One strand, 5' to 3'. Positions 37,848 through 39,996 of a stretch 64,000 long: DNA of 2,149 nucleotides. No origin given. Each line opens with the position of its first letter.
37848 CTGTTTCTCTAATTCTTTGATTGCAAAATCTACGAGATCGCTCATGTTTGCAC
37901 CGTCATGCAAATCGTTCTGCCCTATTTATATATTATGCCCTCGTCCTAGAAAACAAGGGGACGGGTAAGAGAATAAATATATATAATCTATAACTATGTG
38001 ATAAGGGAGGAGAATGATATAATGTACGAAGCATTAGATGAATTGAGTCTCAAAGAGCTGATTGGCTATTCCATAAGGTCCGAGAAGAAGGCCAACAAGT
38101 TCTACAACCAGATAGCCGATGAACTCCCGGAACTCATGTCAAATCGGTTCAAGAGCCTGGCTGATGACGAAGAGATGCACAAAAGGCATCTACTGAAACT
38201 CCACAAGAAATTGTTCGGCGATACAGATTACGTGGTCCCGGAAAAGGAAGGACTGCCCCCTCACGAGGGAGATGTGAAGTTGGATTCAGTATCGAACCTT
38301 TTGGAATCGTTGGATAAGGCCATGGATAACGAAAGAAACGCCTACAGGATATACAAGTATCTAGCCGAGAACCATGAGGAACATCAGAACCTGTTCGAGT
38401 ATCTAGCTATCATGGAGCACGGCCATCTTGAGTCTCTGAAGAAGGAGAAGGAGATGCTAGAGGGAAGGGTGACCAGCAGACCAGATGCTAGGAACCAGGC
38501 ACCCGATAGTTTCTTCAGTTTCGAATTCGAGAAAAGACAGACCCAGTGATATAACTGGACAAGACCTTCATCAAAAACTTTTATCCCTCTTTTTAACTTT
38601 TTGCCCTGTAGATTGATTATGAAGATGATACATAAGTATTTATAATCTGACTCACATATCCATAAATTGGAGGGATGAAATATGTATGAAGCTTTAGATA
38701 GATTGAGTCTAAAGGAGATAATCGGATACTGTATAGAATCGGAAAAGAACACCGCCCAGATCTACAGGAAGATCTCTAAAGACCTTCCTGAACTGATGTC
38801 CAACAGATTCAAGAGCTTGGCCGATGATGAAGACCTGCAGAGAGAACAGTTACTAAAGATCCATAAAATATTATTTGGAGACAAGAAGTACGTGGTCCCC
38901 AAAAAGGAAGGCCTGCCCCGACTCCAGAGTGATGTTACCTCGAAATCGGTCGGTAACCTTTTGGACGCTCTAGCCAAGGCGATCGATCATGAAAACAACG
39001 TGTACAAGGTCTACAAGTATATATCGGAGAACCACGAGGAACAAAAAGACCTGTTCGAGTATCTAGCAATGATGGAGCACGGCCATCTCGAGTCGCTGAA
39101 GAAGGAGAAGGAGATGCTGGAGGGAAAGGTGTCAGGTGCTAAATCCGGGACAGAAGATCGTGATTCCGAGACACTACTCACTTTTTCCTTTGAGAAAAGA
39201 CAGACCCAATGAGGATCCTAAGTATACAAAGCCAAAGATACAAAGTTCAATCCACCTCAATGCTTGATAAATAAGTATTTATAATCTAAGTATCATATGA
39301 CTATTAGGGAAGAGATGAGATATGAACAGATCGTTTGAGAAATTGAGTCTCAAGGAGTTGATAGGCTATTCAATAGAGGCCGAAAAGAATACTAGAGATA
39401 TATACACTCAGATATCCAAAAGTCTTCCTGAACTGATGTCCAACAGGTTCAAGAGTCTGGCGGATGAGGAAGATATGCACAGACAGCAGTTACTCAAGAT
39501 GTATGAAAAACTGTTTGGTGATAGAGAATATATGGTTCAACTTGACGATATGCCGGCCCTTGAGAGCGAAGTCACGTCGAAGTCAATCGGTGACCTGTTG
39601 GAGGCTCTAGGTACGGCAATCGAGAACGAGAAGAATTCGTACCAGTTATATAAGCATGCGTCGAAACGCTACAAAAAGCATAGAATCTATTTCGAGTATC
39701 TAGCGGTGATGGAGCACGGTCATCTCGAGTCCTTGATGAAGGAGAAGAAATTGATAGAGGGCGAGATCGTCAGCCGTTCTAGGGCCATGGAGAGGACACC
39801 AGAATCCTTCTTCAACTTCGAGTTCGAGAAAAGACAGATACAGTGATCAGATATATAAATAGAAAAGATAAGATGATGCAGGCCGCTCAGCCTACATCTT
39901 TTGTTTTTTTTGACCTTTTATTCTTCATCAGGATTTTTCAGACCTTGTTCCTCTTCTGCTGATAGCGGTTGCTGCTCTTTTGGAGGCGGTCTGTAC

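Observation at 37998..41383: Tandem array of four ferritin-like diiron paralogs, three with a conserved C-terminal FEFEKRQ(T/I)Q tail and their own conserved promoter box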

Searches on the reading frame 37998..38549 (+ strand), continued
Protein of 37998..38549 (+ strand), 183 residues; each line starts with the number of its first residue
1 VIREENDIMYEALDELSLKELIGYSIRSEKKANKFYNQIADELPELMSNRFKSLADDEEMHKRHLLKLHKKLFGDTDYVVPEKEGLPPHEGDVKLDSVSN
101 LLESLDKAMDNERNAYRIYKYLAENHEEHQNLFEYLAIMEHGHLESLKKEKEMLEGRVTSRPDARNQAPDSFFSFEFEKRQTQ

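Call 54: find_homologous_proteins(query=A4, max_evalue=1e-20)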
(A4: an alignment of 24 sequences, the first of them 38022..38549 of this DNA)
Query A4 (24 sequences) (175 aa, profile of the alignment): 40 proteins with E <= 1e-20 among 2738 candidates.
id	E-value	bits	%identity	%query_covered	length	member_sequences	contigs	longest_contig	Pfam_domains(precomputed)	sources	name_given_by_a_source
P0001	2.1e-72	260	100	100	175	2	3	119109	PF02915.24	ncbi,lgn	-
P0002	5.6e-70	253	86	100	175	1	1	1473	PF02915.24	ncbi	-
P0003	4.3e-68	246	63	100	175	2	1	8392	PF02915.24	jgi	-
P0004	5.2e-67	243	62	100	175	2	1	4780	PF02915.24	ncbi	ncbi:MAG: ferritin family protein [Thermoplasmatota archaeon]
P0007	7.1e-66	239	59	98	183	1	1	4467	PF02915.24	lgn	-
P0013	6.8e-65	236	56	94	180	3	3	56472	PF02915.24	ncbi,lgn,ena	-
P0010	1.8e-64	235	55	99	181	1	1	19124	PF02915.24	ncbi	-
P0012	1.1e-63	232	54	99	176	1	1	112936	PF02915.24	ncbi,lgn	-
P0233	1.8e-63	231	55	96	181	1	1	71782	PF02915.24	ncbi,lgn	-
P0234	3.9e-63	230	50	100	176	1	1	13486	PF02915.24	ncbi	ncbi:MAG: ferritin family protein [Thermoplasmata archaeon]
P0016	8.3e-63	229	53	86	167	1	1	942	PF02915.24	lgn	-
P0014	1.5e-62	228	55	100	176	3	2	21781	PF02915.24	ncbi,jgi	-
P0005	2.5e-62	228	62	100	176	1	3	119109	PF02915.24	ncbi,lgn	-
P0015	4.0e-62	227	55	84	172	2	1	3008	PF02915.24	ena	-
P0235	4.7e-61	223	43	95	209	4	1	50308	PF02915.24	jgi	-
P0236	8.0e-61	223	46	88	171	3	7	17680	PF02915.24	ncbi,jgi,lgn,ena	-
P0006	1.5e-60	222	58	100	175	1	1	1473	PF02915.24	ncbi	-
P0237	1.5e-59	219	57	85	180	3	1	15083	PF02915.24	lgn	-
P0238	1.7e-59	218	52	94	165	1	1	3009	PF02915.24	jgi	-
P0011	6.2e-59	217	54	100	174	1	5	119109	PF02915.24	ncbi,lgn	-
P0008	9.5e-59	216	62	98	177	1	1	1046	PF02915.24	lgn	-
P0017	1.8e-58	215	53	84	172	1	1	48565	PF02915.24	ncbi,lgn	ncbi:MAG: ferritin family protein [Candidatus Bipolaricaulia bacterium]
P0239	2.7e-56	208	43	87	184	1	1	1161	PF02915.24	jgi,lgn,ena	-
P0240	4.0e-56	207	46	86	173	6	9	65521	PF02915.24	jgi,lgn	-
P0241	4.2e-56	207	45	94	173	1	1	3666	PF02915.24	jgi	-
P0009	1.1e-55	206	58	100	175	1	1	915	PF02915.24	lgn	-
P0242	1.9e-55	205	41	90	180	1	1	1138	PF02915.24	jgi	jgi:rubrerythrin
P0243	2.7e-55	205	45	90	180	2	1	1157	PF02915.24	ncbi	-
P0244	7.1e-55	203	44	97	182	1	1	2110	PF02915.24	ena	-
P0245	9.7e-53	196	42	95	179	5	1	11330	PF02915.24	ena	-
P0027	1.4e-52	196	36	91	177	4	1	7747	PF02915.24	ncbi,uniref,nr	ncbi:MAG: ferritin family protein [Palaeococcus sp.]|uniref:ferritin family protein n=1 Tax=Palaeoco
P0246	2.6e-52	195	41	97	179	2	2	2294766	PF02915.24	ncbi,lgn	ncbi:hypothetical protein JCM16138_10290 [Thermococcus atlanticus]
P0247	1.1e-51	193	42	86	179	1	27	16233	PF02915.24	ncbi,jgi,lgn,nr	ncbi:MAG: Rubrerythrin-related protein [Thermococcales archaeon 44_46]|nr:MAG: Rubrerythrin-related 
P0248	2.8e-51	192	36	93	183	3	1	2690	PF02915.24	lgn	-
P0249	3.7e-51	191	43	86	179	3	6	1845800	PF02915.24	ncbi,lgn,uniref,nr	ncbi:MAG TPA: ferritin family protein [Thermococcaceae archaeon]|uniref:Rubrerythrin-related protein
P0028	7.1e-50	187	31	95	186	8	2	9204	PF02915.24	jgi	jgi:rubrerythrin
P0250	7.3e-50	187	42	95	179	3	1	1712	PF02915.24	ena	-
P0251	5.9e-48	181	34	95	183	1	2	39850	PF02915.24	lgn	-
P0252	8.9e-46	174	32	95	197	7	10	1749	PF02915.24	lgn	-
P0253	2.0e-43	166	42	93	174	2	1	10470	PF02915.24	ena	-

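Call 58: predict_structure(alignment_id=A5)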
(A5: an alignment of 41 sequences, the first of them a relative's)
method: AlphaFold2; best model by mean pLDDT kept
length: 175 residues; sequences in the alignment: 41
mean_pLDDT: 91.7   pTM: 0.86
mean pLDDT of the five models: 91.7, 90.8, 90.2, 89.9, 89.5
residues with pLDDT >= 90: 139; 70-90: 25; 50-70: 5; < 50: 6
segments of 3 or more residues with pLDDT < 50: 170-175
pLDDT, mean of each block of 10 residues (from residue 1): 93 96 96 92 97 98 95 85 82 95 97 97 98 98 94 91 72 48
secondary structure, 60 per line:
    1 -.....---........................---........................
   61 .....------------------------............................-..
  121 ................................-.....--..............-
elements in order: H2-6 H10-33 H37-65 H90-117 H119-152 H154-158 H161-174

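Call 62: fold_search(model_id=the predicted structure, library=pdb)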
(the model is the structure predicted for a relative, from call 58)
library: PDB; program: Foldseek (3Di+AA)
matches with E <= 10: 741; with E <= 0.001: 3
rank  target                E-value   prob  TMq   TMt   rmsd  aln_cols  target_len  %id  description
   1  2fzf_A                9.5e-06  1.00  0.75  0.83   2.2       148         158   31  Hypothetical Protein Pfu-1136390-001 From Pyrococcus furiosus (released 2006-02-21)
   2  1vjx                  3.5e-04  1.00  0.60  0.70   5.5       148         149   20  Crystal structure of a putative ferritin-like diiron-carboxylate protein (tm1526) from thermotoga maritima at 2.30 A res (released 2004-04-13)
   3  3ghq_A                1.0e-03  1.00  0.50  0.54   5.9       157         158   15  Crystal Structure of E. coli W35F BFR mutant (released 2009-10-06)
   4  5xx9_E                1.4e-03  1.00  0.53  0.57   5.1       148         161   18  Crystal structure of Bacterioferritin (released 2018-07-11)
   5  5xx9_A                1.4e-03  1.00  0.55  0.59   6.1       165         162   18  Crystal structure of Bacterioferritin (released 2018-07-11)
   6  7y6f_C                1.5e-03  1.00  0.51  0.56   5.6       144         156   18  Cryo-EM structure of Apo form of ScBfr (released 2023-07-05)
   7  4cvs                  1.6e-03  1.00  0.54  0.59   4.8       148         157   17  Structure of Apobacterioferritin Y45F variant (released 2014-08-20)
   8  2qqy                  1.7e-03  1.00  0.53  0.65   5.1       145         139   19  Crystal structure of ferritin like, diiron-carboxylate proteins from Bacillus anthracis str. Ames (released 2007-08-14)
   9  8w1e_F                1.8e-03  1.00  0.54  0.56   5.2       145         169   16  Crystal Structure of DPS-like protein PA4880 from Pseudomonas aeruginosa (dodecamer) (released 2024-05-29)
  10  2vxi_A                1.8e-03  1.00  0.57  0.62   5.4       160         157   14  The binding of heme and zinc in Escherichia coli Bacterioferritin (released 2008-11-04)
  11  4cmy_A                1.8e-03  1.00  0.57  0.61   7.2       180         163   16  Chlorobium tepidum Ferritin (released 2014-11-26)
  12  4cmy_V                1.8e-03  1.00  0.57  0.61   7.1       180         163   16  Chlorobium tepidum Ferritin (released 2014-11-26)
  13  4am2_A                1.9e-03  1.00  0.56  0.61   4.5       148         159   18  Bacterioferritin from Blastochloris viridis (released 2012-10-31)
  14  5xx9_B                1.9e-03  1.00  0.52  0.57   5.2       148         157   17  Crystal structure of Bacterioferritin (released 2018-07-11)
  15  8w1e_A                2.2e-03  1.00  0.62  0.64   3.9       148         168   13  Crystal Structure of DPS-like protein PA4880 from Pseudomonas aeruginosa (dodecamer) (released 2024-05-29)
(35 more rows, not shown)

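Call 69: find_encoding_contigs(protein=P0249, flank=7000, max_places=1)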
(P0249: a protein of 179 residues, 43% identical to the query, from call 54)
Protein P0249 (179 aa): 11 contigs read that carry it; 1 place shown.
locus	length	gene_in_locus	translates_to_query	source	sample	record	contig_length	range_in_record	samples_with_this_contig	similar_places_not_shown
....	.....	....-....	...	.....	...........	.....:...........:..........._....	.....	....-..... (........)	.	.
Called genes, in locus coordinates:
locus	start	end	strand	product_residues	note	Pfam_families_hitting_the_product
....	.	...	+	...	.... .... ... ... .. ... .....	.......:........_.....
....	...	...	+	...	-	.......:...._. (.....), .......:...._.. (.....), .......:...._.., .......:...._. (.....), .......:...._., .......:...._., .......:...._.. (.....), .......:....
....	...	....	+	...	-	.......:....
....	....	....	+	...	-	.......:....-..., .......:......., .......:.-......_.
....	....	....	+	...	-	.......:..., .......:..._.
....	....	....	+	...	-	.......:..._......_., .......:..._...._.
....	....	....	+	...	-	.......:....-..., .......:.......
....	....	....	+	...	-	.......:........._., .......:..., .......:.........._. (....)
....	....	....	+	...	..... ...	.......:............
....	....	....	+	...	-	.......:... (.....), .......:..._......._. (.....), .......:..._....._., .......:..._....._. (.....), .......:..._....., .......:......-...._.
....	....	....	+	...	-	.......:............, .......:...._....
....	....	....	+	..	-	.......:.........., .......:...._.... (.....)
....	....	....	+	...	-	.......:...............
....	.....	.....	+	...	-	-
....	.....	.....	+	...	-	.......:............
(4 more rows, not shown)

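Call 72: search_protein_families(library=pfam, proteins=[L011:8790-9956:+, L011:8215-8775:+, L011:7532-8203:+, L011:6826-7485:-, L011:6252-6815:-, L011:5275-6231:+, L011:4029-4919:+, L011:3197-4015:+, L012:5680-6750:+, L011:1967-3190:+], max_evalue=0.001)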
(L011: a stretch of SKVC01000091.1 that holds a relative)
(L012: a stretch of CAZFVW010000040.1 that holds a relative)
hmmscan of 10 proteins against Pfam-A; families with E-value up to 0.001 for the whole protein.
L011:8790-9956:+ (388 aa): 1 family
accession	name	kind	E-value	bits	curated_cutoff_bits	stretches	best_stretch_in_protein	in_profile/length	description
PF00248.27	Aldo_ket_red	-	8.7e-57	192.8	24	1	14-300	2-290/291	Aldo/keto reductase family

L011:8215-8775:+ (186 aa): 2 families
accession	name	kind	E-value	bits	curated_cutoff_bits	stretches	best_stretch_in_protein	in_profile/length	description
PF02627.25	CMD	-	3.4e-11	43.4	23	1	42-124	2-82/84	Carboxymuconolactone decarboxylase family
PF04636.18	PA26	-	1.3e-05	24.8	29.4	1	16-180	21-181/445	PA26 p53-induced protein (sestrin)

L011:7532-8203:+ (223 aa): 6 families
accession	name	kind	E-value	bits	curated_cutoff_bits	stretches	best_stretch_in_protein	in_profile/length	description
PF13419.12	HAD_2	-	2.9e-28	99.6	23.8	1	11-187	1-177/178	Haloacid dehalogenase-like hydrolase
PF00702.32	Hydrolase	-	5.1e-18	66.6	26.4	1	10-180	3-189/191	haloacid dehalogenase-like hydrolase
PF12710.13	HAD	-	1.6e-08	35.6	27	1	11-179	1-189/189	haloacid dehalogenase-like hydrolase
PF13344.12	Hydrolase_6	-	2e-05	25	27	0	11-36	1-25/101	Haloacid dehalogenase-like hydrolase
PF08282.18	Hydrolase_3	-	4e-05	23.9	20.9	0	11-36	1-26/255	haloacid dehalogenase-like hydrolase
PF13242.12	Hydrolase_like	-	0.00031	21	22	1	164-209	23-67/75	HAD-hyrolase-like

L011:6826-7485:- (219 aa): 0 families

L011:6252-6815:- (187 aa): 1 family
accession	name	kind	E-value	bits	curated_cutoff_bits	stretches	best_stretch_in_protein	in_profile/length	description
PF02223.23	Thymidylate_kin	-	2.9e-30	105.8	27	1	6-178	1-185/185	Thymidylate kinase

L011:5275-6231:+ (318 aa): 2 families
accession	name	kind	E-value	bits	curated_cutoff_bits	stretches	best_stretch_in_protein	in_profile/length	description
PF00382.24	TFIIB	-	7.2e-47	157.8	23.6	2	223-310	4-91/92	Transcription factor TFIIB repeat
PF08271.17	Zn_Ribbon_TF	-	1.7e-19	69.5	29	1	21-62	2-43/43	TFIIB zinc-binding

L011:4029-4919:+ (296 aa): 2 families
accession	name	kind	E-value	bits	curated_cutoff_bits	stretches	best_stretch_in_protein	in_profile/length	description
PF06847.16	Arc_PepC_II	-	1e-15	58.5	29.9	1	213-289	6-91/93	Archaeal Peptidase A24 C-terminus Type II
PF01478.23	Peptidase_A24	-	1.5e-06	29.1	26.5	1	10-73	1-62/104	Type IV leader peptidase family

L011:3197-4015:+ (272 aa): 2 families
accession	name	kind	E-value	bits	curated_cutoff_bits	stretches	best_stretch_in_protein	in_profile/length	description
PF01729.25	QRPTase_C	-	3.1e-52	177.1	23.1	1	106-269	1-168/169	Quinolinate phosphoribosyl transferase, C-terminal domain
PF02749.22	QRPTase_N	-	2.4e-18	66.6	27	1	22-104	1-82/82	Quinolinate phosphoribosyl transferase, N-terminal domain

L012:5680-6750:+ (356 aa): 1 family
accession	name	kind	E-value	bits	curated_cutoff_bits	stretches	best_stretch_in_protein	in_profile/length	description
PF21347.3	DUF3108_like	-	9.1e-05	22.9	27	1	154-288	40-165/199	DUF3108-like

L011:1967-3190:+ (407 aa): 5 families
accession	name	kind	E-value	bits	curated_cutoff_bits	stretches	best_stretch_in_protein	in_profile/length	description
PF10996.14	Beta-Casp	-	2.6e-14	54.2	27.7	1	224-331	1-120/120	Beta-Casp domain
PF07521.17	RMMBL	-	1.3e-12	47.9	21.6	1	344-393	2-55/63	Zn-dependent metallo-hydrolase RNA specificity domain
PF00753.33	Lactamase_B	-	5.9e-09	36.6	22.7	1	14-171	6-161/196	Metallo-beta-lactamase superfamily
PF16661.11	Lactamase_B_6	-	1.7e-07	31.2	27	1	45-152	34-153/193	Metallo-beta-lactamase superfamily domain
PF12706.13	Lactamase_B_2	-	7.2e-05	22.9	27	0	32-86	15-72/200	Beta-lactamase superfamily domain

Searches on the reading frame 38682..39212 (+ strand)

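Call 3: search_protein_families(library=pfam, proteins=[window:38682-39212:+], max_evalue=0.1)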
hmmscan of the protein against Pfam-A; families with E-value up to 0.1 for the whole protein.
window:38682-39212:+ (176 aa): 2 families
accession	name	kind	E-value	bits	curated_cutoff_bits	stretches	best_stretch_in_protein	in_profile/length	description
PF02915.23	Rubrerythrin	-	4.4e-13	50.2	22.8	1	12-142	1-136/137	Rubrerythrin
PF17334.7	CsgA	-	0.017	16.3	25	0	88-139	3-55/83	Minor curli fiber component A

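Call 4: search_protein_families(library=ncbifam, proteins=[window:38682-39212:+], max_evalue=0.1)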
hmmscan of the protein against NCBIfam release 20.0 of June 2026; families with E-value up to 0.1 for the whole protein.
window:38682-39212:+ (176 aa): 1 family
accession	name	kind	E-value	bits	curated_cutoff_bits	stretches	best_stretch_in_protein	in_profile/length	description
NF045676.1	FeExpMbfA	equivalog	7.1e-09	35.5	450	1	5-146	4-152/318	iron exporter MbfA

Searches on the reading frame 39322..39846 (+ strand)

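Call 3: search_protein_families(library=pfam, proteins=[window:39322-39846:+], max_evalue=0.1)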
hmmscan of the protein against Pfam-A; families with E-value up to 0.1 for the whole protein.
window:39322-39846:+ (174 aa): 2 families
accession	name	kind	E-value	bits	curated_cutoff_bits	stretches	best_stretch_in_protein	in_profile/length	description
PF02915.23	Rubrerythrin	-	8.2e-15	55.8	22.8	1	12-141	1-136/137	Rubrerythrin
PF11640.13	TAN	-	0.06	13.9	27.1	0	54-115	16-71/150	Telomere-length maintenance and DNA damage repair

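Call 4: search_protein_families(library=ncbifam, proteins=[window:39322-39846:+], max_evalue=0.1)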
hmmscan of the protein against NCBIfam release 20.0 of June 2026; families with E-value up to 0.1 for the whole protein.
window:39322-39846:+ (174 aa): 1 family
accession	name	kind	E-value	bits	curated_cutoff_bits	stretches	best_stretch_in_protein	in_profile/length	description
NF045676.1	FeExpMbfA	equivalog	6.1e-12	45.6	450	1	3-140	2-146/318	iron exporter MbfA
